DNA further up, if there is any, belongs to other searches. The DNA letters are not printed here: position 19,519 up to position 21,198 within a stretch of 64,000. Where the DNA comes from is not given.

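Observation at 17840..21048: Selenium-dependent molybdenum hydroxylase maturation cassette with a YqeC-MocA fusion and no hydroxylase nearby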

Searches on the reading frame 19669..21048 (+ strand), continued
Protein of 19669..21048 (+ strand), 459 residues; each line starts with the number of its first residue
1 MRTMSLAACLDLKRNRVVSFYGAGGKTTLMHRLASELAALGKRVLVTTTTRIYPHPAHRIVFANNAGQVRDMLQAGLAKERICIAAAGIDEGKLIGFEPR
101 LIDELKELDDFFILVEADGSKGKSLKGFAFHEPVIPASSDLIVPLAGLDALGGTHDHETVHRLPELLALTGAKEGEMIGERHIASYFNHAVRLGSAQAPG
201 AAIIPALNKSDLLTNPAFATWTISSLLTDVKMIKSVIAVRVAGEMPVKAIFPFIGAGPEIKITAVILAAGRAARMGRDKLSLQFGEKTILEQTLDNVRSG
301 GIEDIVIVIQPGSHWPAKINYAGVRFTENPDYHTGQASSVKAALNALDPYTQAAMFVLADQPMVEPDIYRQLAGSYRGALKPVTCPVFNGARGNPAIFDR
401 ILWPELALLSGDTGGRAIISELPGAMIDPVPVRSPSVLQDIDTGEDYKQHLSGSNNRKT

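Call 63: search_protein_families(library=ncbifam, proteins=[L047:8732-11062:+, L047:11655-12608:+, L047:12777-14027:+, L047:14040-15020:+, L083:1629-3821:+, L034:4977-6548:+, L014:2534-4879:+, L001:6457-8754:+], max_evalue=1e-8)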
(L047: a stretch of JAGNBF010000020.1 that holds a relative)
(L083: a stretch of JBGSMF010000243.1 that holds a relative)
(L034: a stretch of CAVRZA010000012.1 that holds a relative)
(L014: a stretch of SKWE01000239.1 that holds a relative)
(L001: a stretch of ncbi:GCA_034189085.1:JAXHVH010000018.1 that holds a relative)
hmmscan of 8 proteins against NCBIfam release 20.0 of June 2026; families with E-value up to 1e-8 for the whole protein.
L047:8732-11062:+ (777 aa): 9 families
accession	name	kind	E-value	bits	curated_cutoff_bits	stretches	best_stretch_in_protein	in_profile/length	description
TIGR03309.1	matur_yqeB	equivalog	3.1e-93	311.9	220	1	65-318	1-255/256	selenium-dependent molybdenum cofactor biosynthesis protein YqeB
TIGR03172.2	TIGR03172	equivalog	1.8e-51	175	73.05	1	346-552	2-208/209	selenium cofactor biosynthesis protein YqeC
TIGR03310.1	matur_MocA_YgfJ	equivalog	1.3e-45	155.7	186.45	1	579-773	2-188/188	molybdenum cofactor cytidylyltransferase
NF045665.1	NTPtran_DVU1551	equivalog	1.7e-40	139.1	315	1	577-772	1-188/359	DVU_1551 family NTP transferase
TIGR03202.1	pucB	equivalog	9.9e-22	77.6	235.05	1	577-770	1-192/192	xanthine dehydrogenase accessory protein PucB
NF045782.1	NicBOxredNboR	equivalog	6e-14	52.2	260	1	576-769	8-201/206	nicotine blue oxidoreductase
NF010933.0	PRK14353.1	equivalog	6.3e-10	38.2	505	1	574-703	3-127/453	bifunctional UDP-N-acetylglucosamine diphosphorylase/glucosamine-1-phosphate N-acetyltransferase GlmU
NF053639.1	Mfer334_fam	equivalog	1.3e-09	38.2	260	1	579-697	2-123/209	pseudomurein biosynthesis protein PmurB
TIGR01173.1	glmU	equivalog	3.3e-09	36.1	366.85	1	578-706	2-123/452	bifunctional UDP-N-acetylglucosamine diphosphorylase/glucosamine-1-phosphate N-acetyltransferase GlmU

L047:11655-12608:+ (318 aa): 4 families
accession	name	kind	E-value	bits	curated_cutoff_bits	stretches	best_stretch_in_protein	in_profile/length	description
NF009007.0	PRK12352.1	subfamily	2.5e-116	388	266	1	4-316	1-313/316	carbamate kinase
TIGR00746.1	arcC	equivalog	2.2e-110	368.5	358.25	1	9-317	4-308/309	carbamate kinase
NF009008.0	PRK12354.1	subfamily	4.9e-91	305.1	361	1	8-317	3-299/308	carbamate kinase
NF006926.0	PRK09411.1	equivalog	1.5e-65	221.3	416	1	9-316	5-295/297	carbamate kinase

L047:12777-14027:+ (417 aa): 34 families (the best 25 are shown)
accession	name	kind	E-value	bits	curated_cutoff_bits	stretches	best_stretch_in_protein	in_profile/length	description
TIGR03526.1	selenium_YgeY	hypoth_equivalog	7.5e-132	439.9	321.5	1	18-410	3-392/395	YgeY family selenium metabolism-linked hydrolase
NF009555.0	PRK13004.1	equivalog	4.2e-127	424.3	321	1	18-412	5-396/399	YgeY family selenium metabolism-linked hydrolase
TIGR01910.1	DapE-ArgE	subfamily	1.8e-43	149.2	217.6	1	32-401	2-371/373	ArgE/DapE family deacylase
NF006365.0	PRK08588.1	subfamily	5.9e-34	118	289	1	29-291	8-275/383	succinyl-diaminopimelate desuccinylase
NF006399.0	PRK08651.1-2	equivalog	6.2e-34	117.7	381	1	28-232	4-216/405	succinyl-diaminopimelate desuccinylase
TIGR01900.1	dapE-gram_pos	equivalog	1.8e-30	106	304.2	1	29-402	4-344/351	succinyl-diaminopimelate desuccinylase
NF006400.0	PRK08651.1-3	equivalog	1.7e-29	102.9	374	1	25-412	30-407/410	succinyl-diaminopimelate desuccinylase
NF009557.0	PRK13009.1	equivalog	2.1e-29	102.8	284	1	29-405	4-368/377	succinyl-diaminopimelate desuccinylase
NF005306.0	PRK06837.1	subfamily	2.5e-29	102.3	376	1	83-407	98-417/427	ArgE/DapE family deacylase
NF006402.0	PRK08651.1-5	equivalog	9.2e-29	100.5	369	1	29-402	4-358/369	succinyl-diaminopimelate desuccinylase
NF005710.0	PRK07522.1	subfamily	9.7e-29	100.7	412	1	84-407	71-384/391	acetylornithine deacetylase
NF005373.0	PRK06915.1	equivalog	1.1e-28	100.3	428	1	79-406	91-412/422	peptidase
TIGR01892.1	AcOrn-deacetyl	equivalog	5.4e-27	94.8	297.7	1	74-401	49-358/365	acetylornithine deacetylase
NF003367.0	PRK04443.1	equivalog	9.6e-27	94.2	363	1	26-401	5-335/349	[LysW]-lysine hydrolase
NF009558.0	PRK13013.1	equivalog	4.9e-25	88.1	428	1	17-297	5-322/429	acetylornithine deacetylase/succinyl-diaminopimelate desuccinylase family protein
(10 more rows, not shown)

L047:14040-15020:+ (327 aa): 16 families
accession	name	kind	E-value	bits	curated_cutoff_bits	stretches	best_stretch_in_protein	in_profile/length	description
NF001986.0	PRK00779.1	subfamily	5.5e-81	272.1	306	1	7-326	4-304/307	ornithine carbamoyltransferase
NF003384.0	PRK04523.1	equivalog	3e-78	263.2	288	1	9-325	4-332/336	N-acetylornithine carbamoyltransferase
TIGR00658.1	orni_carb_tr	equivalog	9e-78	261.5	280.85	1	9-326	1-303/304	ornithine carbamoyltransferase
TIGR04384.1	putr_carbamoyl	exception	1.1e-67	228.5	500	1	10-324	1-305/330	putrescine carbamoyltransferase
NF005538.0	PRK07200.1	equivalog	3.9e-64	217.1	453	1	5-313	18-363/396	knotted carbamoyltransferase YgeW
TIGR03316.1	ygeW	equivalog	9e-61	205.9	500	1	8-318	18-365/391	knotted carbamoyltransferase YgeW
NF003286.0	PRK04284.1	subfamily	2.8e-54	184.4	515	1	4-326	2-330/332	ornithine carbamoyltransferase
NF011380.0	PRK14805.1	equivalog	1.5e-51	175.2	421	1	10-324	3-298/302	ornithine carbamoyltransferase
NF002470.0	PRK01713.1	equivalog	1.8e-41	142.7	545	1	2-323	1-330/334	ornithine carbamoyltransferase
NF002032.1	PRK00856.1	equivalog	3e-38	131.7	263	1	10-325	2-296/297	aspartate carbamoyltransferase catalytic subunit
NF009213.0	PRK12562.1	subfamily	2.6e-36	125.7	559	1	6-326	4-332/334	ornithine carbamoyltransferase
TIGR00670.1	asp_carb_tr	equivalog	1.3e-35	123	236.95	1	15-326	7-303/304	aspartate carbamoyltransferase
NF011379.0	PRK14804.1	equivalog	3.6e-34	118.3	373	1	12-322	10-305/311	ornithine carbamoyltransferase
NF006046.0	PRK08192.1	equivalog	2.1e-23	83.1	512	1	4-326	2-317/339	aspartate carbamoyltransferase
NF008853.0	PRK11891.1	equivalog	1.4e-19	70.1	560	1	17-323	97-395/430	aspartate carbamoyltransferase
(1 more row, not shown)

L083:1629-3821:+ (731 aa): 30 families (the best 25 are shown)
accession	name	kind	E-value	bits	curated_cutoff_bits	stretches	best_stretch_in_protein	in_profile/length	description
NF053752.1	TK1734_fam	exception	4.2e-62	209.7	475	1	472-723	2-257/260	2-phosphoglycolate phosphatase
TIGR01457.1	HAD-SF-IIA-hyp2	hypoth_equivalog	5.3e-55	186.6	247.65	1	471-720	2-248/249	TIGR01457 family HAD-type hydrolase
TIGR03310.1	matur_MocA_YgfJ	equivalog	1.2e-49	168.8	186.45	1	275-458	2-187/188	molybdenum cofactor cytidylyltransferase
TIGR01452.1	PGP_euk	subfamily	3e-44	151.5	201.95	1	470-707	2-259/279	phosphoglycolate/pyridoxal phosphate family phosphatase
NF045665.1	NTPtran_DVU1551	equivalog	7.2e-41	140.4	315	1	274-460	2-190/359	DVU_1551 family NTP transferase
TIGR01460.1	HAD-SF-IIA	subfamily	1.6e-40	139.4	100.15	1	474-697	2-246/246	HAD-IIA family hydrolase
NF007762.0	PRK10444.1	equivalog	2.3e-39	135.5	368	1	470-721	3-247/250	HAD-IIA family hydrolase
TIGR03172.2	TIGR03172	equivalog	8.5e-35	120.5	73.05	1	17-238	1-200/209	selenium cofactor biosynthesis protein YqeC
TIGR03202.1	pucB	equivalog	5.1e-27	94.9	235.05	1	274-456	2-192/192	xanthine dehydrogenase accessory protein PucB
NF045782.1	NicBOxredNboR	equivalog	9.4e-25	87.5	260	1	269-457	5-203/206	nicotine blue oxidoreductase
TIGR01458.1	HAD-SF-IIA-hyp3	hypoth_equivalog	4.5e-22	78.6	175.95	1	471-720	2-249/257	TIGR01458 family HAD-type hydrolase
TIGR02665.1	molyb_mobA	equivalog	3.4e-16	59.8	151.85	1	274-456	2-185/186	molybdenum cofactor guanylyltransferase MobA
NF002741.0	PRK02726.1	equivalog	1.5e-14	54.1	179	1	271-459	6-194/200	molybdenum cofactor guanylyltransferase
TIGR01459.1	HAD-SF-IIA-hyp4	hypoth_equivalog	1.5e-11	44.2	103.75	1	466-695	4-241/242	TIGR01459 family HAD-type hydrolase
TIGR02253.1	CTE7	subfamily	2.4e-11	43.8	169.75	1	648-721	148-220/221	TIGR02253 family HAD-type hydrolase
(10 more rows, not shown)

L034:4977-6548:+ (524 aa): 1 family
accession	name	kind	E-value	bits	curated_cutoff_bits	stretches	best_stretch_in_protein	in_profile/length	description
TIGR03172.2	TIGR03172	equivalog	3.8e-44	151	73.05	1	269-482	2-206/209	selenium cofactor biosynthesis protein YqeC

L014:2534-4879:+ (782 aa): 13 families
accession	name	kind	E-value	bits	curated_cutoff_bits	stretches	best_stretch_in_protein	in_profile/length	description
NF043082.1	XdhA_XDHase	equivalog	1.6e-167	559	780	1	24-780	1-754/758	xanthine dehydrogenase subunit XdhA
TIGR03194.1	4hydrxCoA_A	equivalog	1.4e-159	532.9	994.55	1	30-777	3-745/746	4-hydroxybenzoyl-CoA reductase subunit alpha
NF007426.0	PRK09970.1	equivalog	1.3e-157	526.1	916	1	21-779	3-756/761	xanthine dehydrogenase molybdenum-binding subunit XdhA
TIGR03196.1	pucD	equivalog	9.1e-125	417.8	783.65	1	24-774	3-754/763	xanthine dehydrogenase subunit D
NF041018.1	glyceraldDH_alpha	equivalog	1.4e-121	407.2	790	1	23-775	2-741/741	glyceraldehyde dehydrogenase subunit alpha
TIGR02416.1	CO_dehy_Mo_lg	equivalog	5.7e-110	368.7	991.15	1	37-777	6-770/770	aerobic carbon-monoxide dehydrogenase large subunit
NF045668.1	pterin_aldehy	equivalog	4.9e-103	345.9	1100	2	20-554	171-715/905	molybdopterin-dependent aldehyde oxidoreductase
TIGR03311.1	Se_dep_XDH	equivalog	6.6e-103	345.4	830.45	2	22-553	159-674/848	selenium-dependent xanthine dehydrogenase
NF040766.1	CODH_aero_grp5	exception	1.5e-93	314.4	950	2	22-592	3-588/785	aerobic carbon-monoxide dehydrogenase large subunit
NF041671.1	peri_hyde_PaoC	equivalog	6.2e-93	312.5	1180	1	17-778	11-731/735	aldehyde oxidoreductase molybdenum-binding subunit PaoC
TIGR03313.1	Se_sel_red_Mo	hypoth_equivalog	1.2e-89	301.3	1101.9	2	174-778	348-949/951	molybdopterin-dependent oxidoreductase Mo/Fe-S-binding subunit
TIGR02965.1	xanthine_xdhB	equivalog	6.8e-86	289.1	849.5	1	24-780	1-756/758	xanthine dehydrogenase molybdopterin binding subunit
TIGR02969.1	mam_aldehyde_ox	subfamily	9.9e-61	205.5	1912.3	2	22-557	574-1102/1330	aldehyde oxidase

L001:6457-8754:+ (765 aa): 13 families
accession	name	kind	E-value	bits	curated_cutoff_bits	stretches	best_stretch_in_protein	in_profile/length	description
TIGR03194.1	4hydrxCoA_A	equivalog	1.7e-170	569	994.55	1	12-760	2-745/746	4-hydroxybenzoyl-CoA reductase subunit alpha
NF043082.1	XdhA_XDHase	equivalog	3.8e-169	564.3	780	1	7-763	1-754/758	xanthine dehydrogenase subunit XdhA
NF007426.0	PRK09970.1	equivalog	1.7e-159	532.3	916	1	4-763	3-757/761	xanthine dehydrogenase molybdenum-binding subunit XdhA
TIGR03196.1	pucD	equivalog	2.4e-124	416.4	783.65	2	8-411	4-390/763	xanthine dehydrogenase subunit D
NF041018.1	glyceraldDH_alpha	equivalog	5.6e-119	398.6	790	1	5-758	1-741/741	glyceraldehyde dehydrogenase subunit alpha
TIGR02416.1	CO_dehy_Mo_lg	equivalog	2.3e-107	360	991.15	2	20-429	6-428/770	aerobic carbon-monoxide dehydrogenase large subunit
NF045668.1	pterin_aldehy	equivalog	1e-106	358.1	1100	2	3-537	171-715/905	molybdopterin-dependent aldehyde oxidoreductase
TIGR03311.1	Se_dep_XDH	equivalog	9.5e-103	344.8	830.45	2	7-535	162-673/848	selenium-dependent xanthine dehydrogenase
NF041671.1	peri_hyde_PaoC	equivalog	2.8e-98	330.1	1180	1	3-761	14-731/735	aldehyde oxidoreductase molybdenum-binding subunit PaoC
NF040766.1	CODH_aero_grp5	exception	1.3e-93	314.6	950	2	5-577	3-590/785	aerobic carbon-monoxide dehydrogenase large subunit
TIGR03313.1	Se_sel_red_Mo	hypoth_equivalog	1.1e-90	304.7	1101.9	2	157-762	348-950/951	molybdopterin-dependent oxidoreductase Mo/Fe-S-binding subunit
TIGR02965.1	xanthine_xdhB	equivalog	6.5e-86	289.1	849.5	2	14-413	8-392/758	xanthine dehydrogenase molybdopterin binding subunit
TIGR02969.1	mam_aldehyde_ox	subfamily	7.1e-59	199.3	1912.3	2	7-541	576-1103/1330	aldehyde oxidase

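Call 65: find_encoding_contigs(protein=P0011, flank=10000, max_places=2)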
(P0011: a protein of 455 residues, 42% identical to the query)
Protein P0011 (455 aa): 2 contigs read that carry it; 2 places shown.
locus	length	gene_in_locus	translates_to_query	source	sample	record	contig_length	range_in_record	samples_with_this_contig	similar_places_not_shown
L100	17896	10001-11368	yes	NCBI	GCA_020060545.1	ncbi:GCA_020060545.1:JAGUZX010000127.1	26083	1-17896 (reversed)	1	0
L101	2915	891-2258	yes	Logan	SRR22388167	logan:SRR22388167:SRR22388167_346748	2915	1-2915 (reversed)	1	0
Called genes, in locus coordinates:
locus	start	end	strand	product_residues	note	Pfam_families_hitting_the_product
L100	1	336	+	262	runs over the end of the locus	PF04199:Cyclase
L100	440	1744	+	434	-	PF06545:AllG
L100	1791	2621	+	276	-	PF00941:FAD_binding_5, PF03450:CO_deh_flav_C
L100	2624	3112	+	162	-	PF00111:Fer2 (weak), PF01799:Fer2_2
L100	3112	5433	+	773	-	PF01315:Ald_Xan_dh_C, PF02738:MoCoBD_1, PF20256:MoCoBD_2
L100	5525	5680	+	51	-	-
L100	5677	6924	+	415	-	PF05977:MFS_3, PF07690:MFS_1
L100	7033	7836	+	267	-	-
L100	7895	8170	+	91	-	-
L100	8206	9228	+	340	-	PF00994:MoCF_biosynth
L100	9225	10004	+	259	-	PF02625:XdhC_CoxI, PF13478:XdhC_C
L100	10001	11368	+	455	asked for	PF19842:YqeC, PF01128:IspD, PF12804:NTP_transf_3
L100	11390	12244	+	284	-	PF06750:A24_N_bact, PF01478:Peptidase_A24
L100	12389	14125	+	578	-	PF17297:PEPCK_N, PF00821:PEPCK_GTP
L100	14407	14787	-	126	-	-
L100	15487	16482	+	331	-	PF07719:TPR_2 (faint), PF12895:ANAPC3 (faint), PF13174:TPR_6 (faint), PF13181:TPR_8 (faint), PF13424:TPR_12 (faint), PF13428:TPR_14 (faint), PF00515:TPR_1 (weak), PF21033:RMD1-3 (weak), +8 more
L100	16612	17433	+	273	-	PF01048:PNP_UDP_1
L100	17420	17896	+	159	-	?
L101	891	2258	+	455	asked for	PF19842:YqeC, PF01128:IspD, PF12804:NTP_transf_3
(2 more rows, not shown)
